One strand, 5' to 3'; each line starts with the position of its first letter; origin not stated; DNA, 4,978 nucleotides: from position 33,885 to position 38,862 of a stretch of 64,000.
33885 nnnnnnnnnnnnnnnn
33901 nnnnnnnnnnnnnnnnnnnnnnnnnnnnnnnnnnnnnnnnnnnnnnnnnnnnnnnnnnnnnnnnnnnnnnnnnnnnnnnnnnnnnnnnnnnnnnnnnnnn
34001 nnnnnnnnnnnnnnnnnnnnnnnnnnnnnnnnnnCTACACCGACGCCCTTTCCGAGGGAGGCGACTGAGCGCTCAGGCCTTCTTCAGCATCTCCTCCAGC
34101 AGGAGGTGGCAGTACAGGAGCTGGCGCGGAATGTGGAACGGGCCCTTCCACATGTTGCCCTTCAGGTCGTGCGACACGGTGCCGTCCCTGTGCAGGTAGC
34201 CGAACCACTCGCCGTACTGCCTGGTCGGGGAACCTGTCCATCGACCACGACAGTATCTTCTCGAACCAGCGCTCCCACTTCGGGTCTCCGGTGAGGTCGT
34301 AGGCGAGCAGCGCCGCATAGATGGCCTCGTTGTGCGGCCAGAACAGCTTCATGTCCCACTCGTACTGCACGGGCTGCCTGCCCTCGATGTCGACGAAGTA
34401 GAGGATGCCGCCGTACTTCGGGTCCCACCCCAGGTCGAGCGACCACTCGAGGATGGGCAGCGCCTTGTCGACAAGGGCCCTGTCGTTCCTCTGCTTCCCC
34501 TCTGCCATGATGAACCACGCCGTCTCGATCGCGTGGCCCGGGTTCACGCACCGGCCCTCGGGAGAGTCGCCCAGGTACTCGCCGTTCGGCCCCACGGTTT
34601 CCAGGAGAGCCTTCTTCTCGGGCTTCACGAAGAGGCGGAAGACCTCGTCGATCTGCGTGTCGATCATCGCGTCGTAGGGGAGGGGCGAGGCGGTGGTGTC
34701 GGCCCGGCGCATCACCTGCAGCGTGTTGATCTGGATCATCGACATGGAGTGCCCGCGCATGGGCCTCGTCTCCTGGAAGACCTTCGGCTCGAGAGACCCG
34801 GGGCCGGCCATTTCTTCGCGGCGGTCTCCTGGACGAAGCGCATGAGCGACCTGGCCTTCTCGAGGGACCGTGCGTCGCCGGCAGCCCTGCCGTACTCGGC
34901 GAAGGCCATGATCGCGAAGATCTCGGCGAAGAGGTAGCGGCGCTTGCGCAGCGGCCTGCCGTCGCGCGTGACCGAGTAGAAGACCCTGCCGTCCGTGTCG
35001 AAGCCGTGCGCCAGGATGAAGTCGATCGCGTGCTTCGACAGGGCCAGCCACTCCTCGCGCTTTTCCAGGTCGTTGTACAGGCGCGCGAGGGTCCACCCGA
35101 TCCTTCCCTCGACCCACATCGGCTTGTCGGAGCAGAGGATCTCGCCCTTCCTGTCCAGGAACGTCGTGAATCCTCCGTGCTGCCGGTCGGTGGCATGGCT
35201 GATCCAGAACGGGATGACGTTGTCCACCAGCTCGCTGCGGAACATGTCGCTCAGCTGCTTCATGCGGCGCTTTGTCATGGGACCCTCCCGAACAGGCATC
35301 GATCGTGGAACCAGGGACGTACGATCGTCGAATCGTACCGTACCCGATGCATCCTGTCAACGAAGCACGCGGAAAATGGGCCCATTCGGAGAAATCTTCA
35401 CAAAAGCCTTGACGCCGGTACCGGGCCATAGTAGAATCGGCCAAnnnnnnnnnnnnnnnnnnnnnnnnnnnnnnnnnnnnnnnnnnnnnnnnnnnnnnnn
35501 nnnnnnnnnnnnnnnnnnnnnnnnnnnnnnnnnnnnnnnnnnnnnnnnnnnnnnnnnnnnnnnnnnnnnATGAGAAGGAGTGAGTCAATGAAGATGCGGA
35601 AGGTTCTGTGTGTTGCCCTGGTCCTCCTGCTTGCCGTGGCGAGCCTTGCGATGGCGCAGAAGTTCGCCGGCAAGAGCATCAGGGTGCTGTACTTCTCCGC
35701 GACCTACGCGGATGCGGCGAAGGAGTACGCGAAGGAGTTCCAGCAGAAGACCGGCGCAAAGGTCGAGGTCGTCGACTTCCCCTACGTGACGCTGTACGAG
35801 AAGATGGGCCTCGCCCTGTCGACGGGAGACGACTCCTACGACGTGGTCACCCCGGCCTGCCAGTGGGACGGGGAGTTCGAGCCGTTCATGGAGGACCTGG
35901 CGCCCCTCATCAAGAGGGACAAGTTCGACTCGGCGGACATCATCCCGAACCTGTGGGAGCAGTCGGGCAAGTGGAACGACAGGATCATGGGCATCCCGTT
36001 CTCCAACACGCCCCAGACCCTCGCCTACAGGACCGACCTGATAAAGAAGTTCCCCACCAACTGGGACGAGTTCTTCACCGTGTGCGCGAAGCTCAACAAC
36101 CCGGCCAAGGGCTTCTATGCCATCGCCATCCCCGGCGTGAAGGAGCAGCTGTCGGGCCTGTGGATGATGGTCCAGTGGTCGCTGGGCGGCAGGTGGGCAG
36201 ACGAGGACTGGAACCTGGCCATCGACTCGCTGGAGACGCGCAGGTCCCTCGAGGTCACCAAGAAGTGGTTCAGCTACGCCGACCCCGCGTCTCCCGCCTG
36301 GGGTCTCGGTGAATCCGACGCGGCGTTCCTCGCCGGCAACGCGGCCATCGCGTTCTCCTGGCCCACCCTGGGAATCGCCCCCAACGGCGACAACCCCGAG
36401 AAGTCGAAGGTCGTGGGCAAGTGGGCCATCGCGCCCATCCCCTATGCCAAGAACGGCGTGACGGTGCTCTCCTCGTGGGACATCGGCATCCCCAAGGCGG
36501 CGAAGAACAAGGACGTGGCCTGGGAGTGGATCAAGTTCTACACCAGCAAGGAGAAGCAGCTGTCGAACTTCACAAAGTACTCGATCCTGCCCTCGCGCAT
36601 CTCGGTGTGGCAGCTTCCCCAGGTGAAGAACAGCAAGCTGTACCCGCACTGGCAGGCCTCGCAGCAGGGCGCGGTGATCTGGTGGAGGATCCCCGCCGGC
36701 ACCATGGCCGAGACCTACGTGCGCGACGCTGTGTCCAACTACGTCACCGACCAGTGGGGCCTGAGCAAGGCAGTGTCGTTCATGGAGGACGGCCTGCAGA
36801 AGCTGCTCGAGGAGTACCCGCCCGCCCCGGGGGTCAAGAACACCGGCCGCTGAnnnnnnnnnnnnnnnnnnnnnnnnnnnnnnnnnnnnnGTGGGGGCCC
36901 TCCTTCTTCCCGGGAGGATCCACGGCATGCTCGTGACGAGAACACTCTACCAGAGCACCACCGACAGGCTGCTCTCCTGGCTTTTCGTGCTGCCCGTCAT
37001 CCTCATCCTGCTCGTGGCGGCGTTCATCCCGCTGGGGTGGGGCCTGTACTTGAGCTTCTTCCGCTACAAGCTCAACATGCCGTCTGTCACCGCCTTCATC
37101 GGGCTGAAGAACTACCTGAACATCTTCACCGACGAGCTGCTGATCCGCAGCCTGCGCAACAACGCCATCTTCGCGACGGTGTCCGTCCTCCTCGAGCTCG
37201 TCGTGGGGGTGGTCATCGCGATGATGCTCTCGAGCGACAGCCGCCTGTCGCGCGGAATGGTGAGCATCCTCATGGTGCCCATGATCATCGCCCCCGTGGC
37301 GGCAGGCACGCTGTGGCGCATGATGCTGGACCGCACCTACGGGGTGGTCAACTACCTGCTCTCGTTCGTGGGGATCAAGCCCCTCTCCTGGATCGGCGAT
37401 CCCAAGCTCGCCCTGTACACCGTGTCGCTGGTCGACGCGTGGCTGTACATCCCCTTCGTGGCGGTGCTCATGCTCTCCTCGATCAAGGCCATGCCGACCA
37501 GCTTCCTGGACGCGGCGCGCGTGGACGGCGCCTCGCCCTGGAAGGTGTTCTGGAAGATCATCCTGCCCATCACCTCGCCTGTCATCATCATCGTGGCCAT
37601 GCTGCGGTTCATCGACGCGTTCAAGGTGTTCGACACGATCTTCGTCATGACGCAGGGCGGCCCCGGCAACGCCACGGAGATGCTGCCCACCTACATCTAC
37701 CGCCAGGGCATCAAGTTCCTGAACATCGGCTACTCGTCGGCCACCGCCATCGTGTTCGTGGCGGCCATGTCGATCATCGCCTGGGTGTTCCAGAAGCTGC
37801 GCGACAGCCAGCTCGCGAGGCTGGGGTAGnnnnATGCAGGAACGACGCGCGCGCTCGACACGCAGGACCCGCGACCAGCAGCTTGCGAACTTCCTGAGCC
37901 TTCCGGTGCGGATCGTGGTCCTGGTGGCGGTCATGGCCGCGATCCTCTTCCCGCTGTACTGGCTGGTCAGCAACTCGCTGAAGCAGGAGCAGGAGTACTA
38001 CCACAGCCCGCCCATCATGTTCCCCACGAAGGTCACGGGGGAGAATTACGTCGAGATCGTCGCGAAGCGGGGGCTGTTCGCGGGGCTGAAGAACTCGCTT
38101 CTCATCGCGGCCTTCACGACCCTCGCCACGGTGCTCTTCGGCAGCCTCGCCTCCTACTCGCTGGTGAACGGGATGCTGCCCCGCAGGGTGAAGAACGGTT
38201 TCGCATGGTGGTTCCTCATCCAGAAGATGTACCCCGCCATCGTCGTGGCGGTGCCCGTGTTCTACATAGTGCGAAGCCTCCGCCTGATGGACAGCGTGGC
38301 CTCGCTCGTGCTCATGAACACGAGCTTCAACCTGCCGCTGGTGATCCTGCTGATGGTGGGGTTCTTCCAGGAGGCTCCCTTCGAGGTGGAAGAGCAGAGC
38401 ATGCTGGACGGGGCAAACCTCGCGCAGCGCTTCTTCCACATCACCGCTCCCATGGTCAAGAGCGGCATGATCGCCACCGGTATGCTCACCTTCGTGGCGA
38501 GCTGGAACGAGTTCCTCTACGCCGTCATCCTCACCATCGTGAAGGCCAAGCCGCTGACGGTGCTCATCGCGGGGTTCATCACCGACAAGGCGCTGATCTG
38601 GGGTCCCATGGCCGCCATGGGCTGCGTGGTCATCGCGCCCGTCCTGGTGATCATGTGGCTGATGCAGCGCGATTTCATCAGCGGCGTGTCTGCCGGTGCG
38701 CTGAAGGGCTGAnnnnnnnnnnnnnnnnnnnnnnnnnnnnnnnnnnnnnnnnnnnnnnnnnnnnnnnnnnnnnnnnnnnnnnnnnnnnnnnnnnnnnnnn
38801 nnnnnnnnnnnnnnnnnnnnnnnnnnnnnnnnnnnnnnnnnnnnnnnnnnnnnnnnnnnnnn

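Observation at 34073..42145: Sugar-type ABC uptake locus flanked by an AGE-family epimerase and two URO-D-family methyltransferase-like genes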

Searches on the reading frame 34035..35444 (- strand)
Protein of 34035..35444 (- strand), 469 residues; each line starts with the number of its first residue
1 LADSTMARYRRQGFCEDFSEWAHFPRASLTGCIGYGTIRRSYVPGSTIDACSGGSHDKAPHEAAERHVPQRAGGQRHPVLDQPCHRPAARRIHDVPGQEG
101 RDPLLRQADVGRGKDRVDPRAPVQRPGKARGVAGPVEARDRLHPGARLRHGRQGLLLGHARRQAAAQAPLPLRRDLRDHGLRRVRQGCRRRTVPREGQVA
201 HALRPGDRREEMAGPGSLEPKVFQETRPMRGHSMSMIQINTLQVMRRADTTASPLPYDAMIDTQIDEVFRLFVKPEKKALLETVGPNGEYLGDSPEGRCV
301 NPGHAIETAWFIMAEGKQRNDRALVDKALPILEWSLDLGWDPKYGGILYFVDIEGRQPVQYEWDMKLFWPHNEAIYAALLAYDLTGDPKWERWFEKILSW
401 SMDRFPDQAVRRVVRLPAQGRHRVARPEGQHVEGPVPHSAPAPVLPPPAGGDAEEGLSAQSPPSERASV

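Call 5: search_protein_families(library=pfam, proteins=[window:34035-35444:-], max_evalue=0.01)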
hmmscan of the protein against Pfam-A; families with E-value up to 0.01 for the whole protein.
window:34035-35444:- (469 aa): 1 family
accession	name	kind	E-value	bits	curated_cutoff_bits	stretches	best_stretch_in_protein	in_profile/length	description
PF07221.17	GlcNAc_2-epim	-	9.3e-22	78.2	23.4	1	287-408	199-315/347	N-acylglucosamine 2-epimerase (GlcNAc 2-epimerase)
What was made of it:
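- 34073..35278 (-): AGE-family (N-acyl-D-glucosamine 2-epimerase type) gene. It is full length but interrupted by two frameshifts: about 34800-34803 (one C missing from a C-run) and about 34218-34221 (one extra base). Pfam GlcNAc_2-epim is split over two frames (call 5).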

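Call 8: search_protein_families(library=ncbifam, proteins=[window:34035-35444:-], max_evalue=0.001)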
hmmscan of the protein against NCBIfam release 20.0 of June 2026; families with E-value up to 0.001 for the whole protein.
window:34035-35444:- (469 aa): 2 families
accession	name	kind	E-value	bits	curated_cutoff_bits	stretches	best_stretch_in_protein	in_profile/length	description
NF052547.1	AcylGsamEpipAGE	equivalog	3.7e-45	154.6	600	1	221-409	157-341/384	n-acyl-d-glucosamine 2-epimerase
NF051846.1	ManIsomPseudo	equivalog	1.5e-05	24.2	600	1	300-407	240-350/401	D-mannose isomerase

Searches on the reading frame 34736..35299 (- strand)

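Call 5: search_protein_families(library=pfam, proteins=[window:34736-35299:-], max_evalue=0.01)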
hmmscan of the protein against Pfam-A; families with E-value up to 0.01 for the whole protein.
window:34736-35299:- (187 aa): 1 family
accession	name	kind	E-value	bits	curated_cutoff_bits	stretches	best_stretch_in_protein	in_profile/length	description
PF07221.17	GlcNAc_2-epim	-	1.5e-11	44.6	23.4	1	42-160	1-116/347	N-acylglucosamine 2-epimerase (GlcNAc 2-epimerase)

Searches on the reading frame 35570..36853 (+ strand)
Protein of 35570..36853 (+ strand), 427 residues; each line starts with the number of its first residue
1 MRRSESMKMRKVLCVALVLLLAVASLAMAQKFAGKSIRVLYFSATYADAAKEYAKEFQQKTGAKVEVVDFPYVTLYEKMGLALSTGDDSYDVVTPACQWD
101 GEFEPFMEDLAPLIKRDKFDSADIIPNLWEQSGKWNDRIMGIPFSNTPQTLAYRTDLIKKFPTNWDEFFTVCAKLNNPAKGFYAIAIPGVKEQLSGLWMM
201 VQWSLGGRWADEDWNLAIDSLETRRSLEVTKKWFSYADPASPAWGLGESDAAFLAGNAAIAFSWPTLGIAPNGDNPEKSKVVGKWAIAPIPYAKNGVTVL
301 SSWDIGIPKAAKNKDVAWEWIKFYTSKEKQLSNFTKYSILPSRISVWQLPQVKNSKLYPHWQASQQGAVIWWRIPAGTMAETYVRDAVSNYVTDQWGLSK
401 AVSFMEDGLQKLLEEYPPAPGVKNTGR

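Call 5: search_protein_families(library=pfam, proteins=[window:35570-36853:+], max_evalue=0.01)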
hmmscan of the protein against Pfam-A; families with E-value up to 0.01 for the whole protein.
window:35570-36853:+ (427 aa): 3 families
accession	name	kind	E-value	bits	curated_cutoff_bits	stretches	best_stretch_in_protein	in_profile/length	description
PF01547.30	SBP_bac_1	-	3e-37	129.7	26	1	45-330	3-306/307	Bacterial extracellular solute-binding protein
PF13416.11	SBP_bac_8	-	3.3e-28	99.7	27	1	52-357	1-276/279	Bacterial extracellular solute-binding protein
PF13531.11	SBP_bac_11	-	0.0014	18.9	25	0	40-96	3-54/227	Bacterial extracellular solute-binding protein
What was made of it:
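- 35570..36853 (+): Family-1 carbohydrate solute-binding protein with a signal peptide and no lipobox cysteine. Pfam SBP_bac_1 3e-37 (call 5).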

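Call 8: search_protein_families(library=ncbifam, proteins=[window:35570-36853:+], max_evalue=0.001)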
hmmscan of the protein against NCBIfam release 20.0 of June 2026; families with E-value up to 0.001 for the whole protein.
window:35570-36853:+ (427 aa): 2 families
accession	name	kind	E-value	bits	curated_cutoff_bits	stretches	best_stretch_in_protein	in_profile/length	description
NF007011.0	PRK09474.1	equivalog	3.4e-09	36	291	1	11-180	6-170/396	maltose/maltodextrin ABC transporter substrate-binding protein MalE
TIGR03850.1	bind_CPR_0540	equivalog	8.2e-06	24.7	299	1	136-329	148-350/437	carbohydrate ABC transporter substrate-binding protein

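Call 54: search_solved_structures(query=window:35570-36853:+, max_evalue=0.001)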
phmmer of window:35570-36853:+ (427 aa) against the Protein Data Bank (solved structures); distinct sequences matched with E-value up to 0.001: 407 (the best 60 are shown).
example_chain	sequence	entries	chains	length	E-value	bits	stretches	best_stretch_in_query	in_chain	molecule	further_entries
5iai_A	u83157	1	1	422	4.4e-26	94.7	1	51-328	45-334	Sugar ABC transporter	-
6dtq_A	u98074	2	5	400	3.6e-24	88.4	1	57-356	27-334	maltose-binding protein MalE3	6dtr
5ysb_A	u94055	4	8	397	3.8e-17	65.3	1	45-361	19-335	Lin1841 protein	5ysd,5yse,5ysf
5ci5_A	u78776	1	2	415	6e-15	58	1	52-354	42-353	Extracellular solute-binding protein family 1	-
1eu8_A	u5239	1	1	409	2.3e-14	56.1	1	86-406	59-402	TREHALOSE/MALTOSE BINDING PROTEIN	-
3uor_A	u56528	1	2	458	4.3e-13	51.9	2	41-188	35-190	ABC transporter sugar binding protein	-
3k01_A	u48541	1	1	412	2e-11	46.5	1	44-416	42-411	Acarbose/maltose binding protein GacH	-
3jzj_A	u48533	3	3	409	2.2e-11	46.3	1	44-416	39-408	Acarbose/maltose binding protein GacH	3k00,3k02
4rya_A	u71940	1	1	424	6e-11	44.9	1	61-328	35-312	ABC transporter substrate binding protein (Sorbitol)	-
4qrz_A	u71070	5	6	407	7.2e-11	44.6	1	53-346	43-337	ABC-TYPE SUGAR TRANSPORTER | ABC transporter, substrate binding protein (Sugar)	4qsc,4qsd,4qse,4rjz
7cae_E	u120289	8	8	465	1.5e-10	43.5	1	11-266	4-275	Bacterial extracellular solute-binding protein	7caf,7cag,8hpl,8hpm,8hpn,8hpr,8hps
7ape_A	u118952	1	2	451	4.2e-10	42.1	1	67-266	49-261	Lipoprotein (Sugar-binding) lpqY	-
6jai_A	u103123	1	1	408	8.5e-10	41.1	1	50-347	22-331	ABC transporter, periplasmic substrate-binding protein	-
6j9w_A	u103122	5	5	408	1.2e-09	40.6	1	50-347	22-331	ABC transporter, periplasmic substrate-binding protein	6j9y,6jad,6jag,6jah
6jar_A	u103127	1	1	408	1.4e-09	40.3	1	50-347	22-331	ABC transporter, periplasmic substrate-binding protein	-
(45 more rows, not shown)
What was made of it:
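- The binding protein's nearest solved relatives are too distant to infer a ligand (call 54).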

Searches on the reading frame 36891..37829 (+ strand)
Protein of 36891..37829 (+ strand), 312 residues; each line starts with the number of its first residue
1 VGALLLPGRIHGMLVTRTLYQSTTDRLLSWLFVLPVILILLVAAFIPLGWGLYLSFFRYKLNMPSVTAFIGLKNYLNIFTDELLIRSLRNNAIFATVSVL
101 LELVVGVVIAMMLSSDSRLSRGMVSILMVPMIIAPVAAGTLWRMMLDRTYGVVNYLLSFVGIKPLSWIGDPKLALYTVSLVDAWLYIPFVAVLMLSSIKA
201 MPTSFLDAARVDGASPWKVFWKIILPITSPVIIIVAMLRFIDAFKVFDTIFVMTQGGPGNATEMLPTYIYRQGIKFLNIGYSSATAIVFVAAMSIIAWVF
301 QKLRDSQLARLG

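Call 5: search_protein_families(library=pfam, proteins=[window:36891-37829:+], max_evalue=0.01)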
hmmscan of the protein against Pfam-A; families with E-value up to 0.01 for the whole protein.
window:36891-37829:+ (312 aa): 1 family
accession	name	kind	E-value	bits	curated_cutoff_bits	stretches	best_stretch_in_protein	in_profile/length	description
PF00528.27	BPD_transp_1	-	2.2e-15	57.3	26.4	1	104-304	3-178/184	Binding-protein-dependent transport system inner membrane component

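Call 8: search_protein_families(library=ncbifam, proteins=[window:36891-37829:+], max_evalue=0.001)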
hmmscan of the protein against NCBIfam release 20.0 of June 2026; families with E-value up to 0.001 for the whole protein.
window:36891-37829:+ (312 aa): 24 families
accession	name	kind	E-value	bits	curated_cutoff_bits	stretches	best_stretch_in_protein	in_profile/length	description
NF007852.0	PRK10561.1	equivalog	2.2e-30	106.6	335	1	25-297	10-281/295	sn-glycerol-3-phosphate ABC transporter permease UgpA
NF040931.1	ABC_arch_GlcT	equivalog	7.6e-30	104.5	360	1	33-299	2-268/278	glucose ABC transporter permease GlcT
NF008232.0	PRK10999.1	equivalog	4.5e-22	78.5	392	1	64-290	259-499/520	maltose ABC transporter permease MalF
TIGR02141.1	modB_ABC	equivalog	2.4e-16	60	182.6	1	94-300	6-201/208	molybdate ABC transporter permease subunit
NF011624.0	PRK15050.1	equivalog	1.7e-14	53.6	247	1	21-299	16-280/297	2-aminoethylphosphonate ABC transporter permease subunit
TIGR01581.1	Mo_ABC_porter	hypoth_equivalog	1.2e-13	51.1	210.3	1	74-295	9-223/225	ABC transporter permease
NF007044.0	PRK09497.1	equivalog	4.7e-13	49.3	348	1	40-302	19-273/285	spermidine/putrescine ABC transporter permease PotB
NF006939.0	PRK09421.1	equivalog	6e-12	45.4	262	1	94-299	18-215/230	molybdate ABC transporter permease subunit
NF040932.1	ABC_arch_GlcU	equivalog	1.2e-11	44.8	340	1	183-255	141-213/272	glucose ABC transporter permease GlcU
TIGR00969.1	3a0106s02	subfamily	2.9e-11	43.3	240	1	69-302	44-267/272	sulfate ABC transporter permease subunit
NF007963.0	PRK10683.1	equivalog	3.3e-11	43.2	489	1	28-301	40-307/317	putrescine ABC transporter permease PotH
TIGR02139.1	permease_CysT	equivalog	4.4e-10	39.6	246.1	1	67-295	31-249/265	sulfate ABC transporter permease subunit CysT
TIGR02140.1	permease_CysW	equivalog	1.1e-09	38.1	329.1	1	70-299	31-253/261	sulfate ABC transporter permease subunit CysW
NF043074.1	MMSYN1_0196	equivalog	1.2e-08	34.6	350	1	30-302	11-261/277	spermidine/putrescine ABC transporter permease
NF043073.1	MMSYN1_0195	equivalog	7.2e-08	31.1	1250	1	38-302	11-248/1021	spermidine/putrescine ABC transporter permease/substrate-binding protein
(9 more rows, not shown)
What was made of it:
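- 36891..37829 (+): ABC permease 1 (MalF/UgpA type). Pfam BPD_transp_1 (call 5); NCBIfam UgpA/GlcT-like (call 8).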

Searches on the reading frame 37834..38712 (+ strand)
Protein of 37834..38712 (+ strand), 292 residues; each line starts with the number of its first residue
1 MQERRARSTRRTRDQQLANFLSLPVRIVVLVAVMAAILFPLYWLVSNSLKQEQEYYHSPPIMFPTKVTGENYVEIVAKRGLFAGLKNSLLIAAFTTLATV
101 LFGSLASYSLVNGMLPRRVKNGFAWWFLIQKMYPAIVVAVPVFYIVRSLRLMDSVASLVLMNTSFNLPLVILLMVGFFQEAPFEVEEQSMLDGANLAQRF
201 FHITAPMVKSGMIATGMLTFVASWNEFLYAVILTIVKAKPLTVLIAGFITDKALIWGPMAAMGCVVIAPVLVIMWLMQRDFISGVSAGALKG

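Call 5: search_protein_families(library=pfam, proteins=[window:37834-38712:+], max_evalue=0.01)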
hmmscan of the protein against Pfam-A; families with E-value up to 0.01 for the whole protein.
window:37834-38712:+ (292 aa): 1 family
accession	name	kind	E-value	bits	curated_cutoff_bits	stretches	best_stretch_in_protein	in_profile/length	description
PF00528.27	BPD_transp_1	-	2.3e-10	40.9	26.4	1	113-278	10-176/184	Binding-protein-dependent transport system inner membrane component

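Call 8: search_protein_families(library=ncbifam, proteins=[window:37834-38712:+], max_evalue=0.001)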
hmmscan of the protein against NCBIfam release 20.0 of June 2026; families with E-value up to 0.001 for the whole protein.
window:37834-38712:+ (292 aa): 12 families
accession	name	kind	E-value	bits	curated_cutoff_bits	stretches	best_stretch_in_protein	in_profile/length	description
NF040932.1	ABC_arch_GlcU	equivalog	5.8e-27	95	340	1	27-287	6-266/272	glucose ABC transporter permease GlcU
NF008210.0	PRK10973.1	equivalog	4.5e-19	69.2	297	1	28-285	14-276/281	sn-glycerol-3-phosphate ABC transporter permease UgpE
NF008231.0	PRK10998.1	equivalog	5e-14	52.6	261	1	27-292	17-296/296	maltose ABC transporter permease MalG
TIGR03262.1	PhnU2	equivalog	1e-08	34.3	593.25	1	27-227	8-205/546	putative 2-aminoethylphosphonate ABC transporter permease subunit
NF007047.0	PRK09500.1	equivalog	3.1e-08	33.5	326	1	26-244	7-217/257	spermidine/putrescine ABC transporter permease PotC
TIGR02141.1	modB_ABC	equivalog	6.3e-08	32.5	182.6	1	149-238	74-161/208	molybdate ABC transporter permease subunit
NF008232.0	PRK10999.1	equivalog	1.1e-06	27.7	392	1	158-235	378-455/520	maltose ABC transporter permease MalF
NF011624.0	PRK15050.1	equivalog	2.2e-06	27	247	1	13-110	15-100/297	2-aminoethylphosphonate ABC transporter permease subunit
TIGR01581.1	Mo_ABC_porter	hypoth_equivalog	2.3e-05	24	210.3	1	148-233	96-181/225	ABC transporter permease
NF043073.1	MMSYN1_0195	equivalog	3.7e-05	22.1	1250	1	68-228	42-200/1021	spermidine/putrescine ABC transporter permease/substrate-binding protein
NF007889.0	PRK10592.1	equivalog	0.0002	21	476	1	24-268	10-251/281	putrescine ABC transporter permease PotI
NF008208.0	PRK10971.1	equivalog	0.00089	18.8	415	0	65-275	40-261/277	sulfate/thiosulfate ABC transporter permease CysT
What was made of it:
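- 37834..38712 (+): ABC permease 2 (MalG/UgpE type). Pfam BPD_transp_1 (call 5); NCBIfam GlcU/UgpE-like (call 8).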
